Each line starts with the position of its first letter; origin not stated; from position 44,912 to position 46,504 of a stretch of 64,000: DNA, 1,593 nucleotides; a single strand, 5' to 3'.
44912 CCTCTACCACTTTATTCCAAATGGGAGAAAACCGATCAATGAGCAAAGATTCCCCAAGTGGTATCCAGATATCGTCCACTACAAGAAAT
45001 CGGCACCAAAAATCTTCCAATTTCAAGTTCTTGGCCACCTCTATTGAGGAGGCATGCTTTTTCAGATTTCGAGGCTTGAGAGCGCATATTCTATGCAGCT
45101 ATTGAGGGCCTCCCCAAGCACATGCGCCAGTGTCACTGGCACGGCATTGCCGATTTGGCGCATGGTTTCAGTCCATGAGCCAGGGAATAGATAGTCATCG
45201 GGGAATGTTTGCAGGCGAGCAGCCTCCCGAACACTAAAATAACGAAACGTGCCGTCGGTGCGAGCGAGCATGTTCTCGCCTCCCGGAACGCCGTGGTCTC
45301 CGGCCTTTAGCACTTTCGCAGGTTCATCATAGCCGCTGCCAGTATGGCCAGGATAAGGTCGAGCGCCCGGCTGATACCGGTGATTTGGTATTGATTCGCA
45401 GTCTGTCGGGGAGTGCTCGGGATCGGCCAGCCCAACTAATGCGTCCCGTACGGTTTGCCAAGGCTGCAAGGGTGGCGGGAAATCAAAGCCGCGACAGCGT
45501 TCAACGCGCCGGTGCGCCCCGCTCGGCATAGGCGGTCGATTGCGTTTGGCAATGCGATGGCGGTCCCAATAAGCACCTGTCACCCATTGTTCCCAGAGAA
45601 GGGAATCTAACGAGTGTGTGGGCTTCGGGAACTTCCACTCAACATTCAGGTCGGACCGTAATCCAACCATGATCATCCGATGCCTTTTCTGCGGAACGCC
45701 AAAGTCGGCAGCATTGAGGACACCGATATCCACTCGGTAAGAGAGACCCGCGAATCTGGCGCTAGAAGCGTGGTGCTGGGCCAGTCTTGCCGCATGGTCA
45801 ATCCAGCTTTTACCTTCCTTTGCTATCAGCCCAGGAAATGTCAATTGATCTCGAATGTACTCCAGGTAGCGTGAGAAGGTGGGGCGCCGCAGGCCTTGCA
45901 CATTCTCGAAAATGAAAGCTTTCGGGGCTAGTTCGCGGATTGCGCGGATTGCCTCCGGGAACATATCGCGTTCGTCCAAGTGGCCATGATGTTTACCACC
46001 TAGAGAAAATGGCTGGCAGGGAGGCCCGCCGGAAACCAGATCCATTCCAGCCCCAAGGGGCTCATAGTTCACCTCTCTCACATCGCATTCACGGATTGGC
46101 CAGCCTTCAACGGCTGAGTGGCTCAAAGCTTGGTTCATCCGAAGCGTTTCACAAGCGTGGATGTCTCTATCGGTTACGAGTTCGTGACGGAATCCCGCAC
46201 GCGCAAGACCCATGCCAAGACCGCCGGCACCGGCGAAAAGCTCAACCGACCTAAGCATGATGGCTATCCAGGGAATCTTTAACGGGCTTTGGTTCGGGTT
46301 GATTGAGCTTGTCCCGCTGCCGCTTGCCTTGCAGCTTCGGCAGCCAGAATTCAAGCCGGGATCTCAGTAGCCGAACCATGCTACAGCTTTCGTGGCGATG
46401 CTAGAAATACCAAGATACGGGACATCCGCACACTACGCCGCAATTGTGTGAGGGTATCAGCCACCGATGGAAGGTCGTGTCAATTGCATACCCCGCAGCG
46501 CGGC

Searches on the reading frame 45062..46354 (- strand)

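Call 90: search_protein_families(library=pfam, proteins=[window:45062-46354:-], max_evalue=0.01)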
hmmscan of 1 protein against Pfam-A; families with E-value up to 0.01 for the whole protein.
window:45062-46354:- (430 aa): 1 family
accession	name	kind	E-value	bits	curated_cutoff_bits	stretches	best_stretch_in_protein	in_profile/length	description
PF00145.23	DNA_methylase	-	3.6e-56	191.4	22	2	35-171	2-130/324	C-5 cytosine-specific DNA methylase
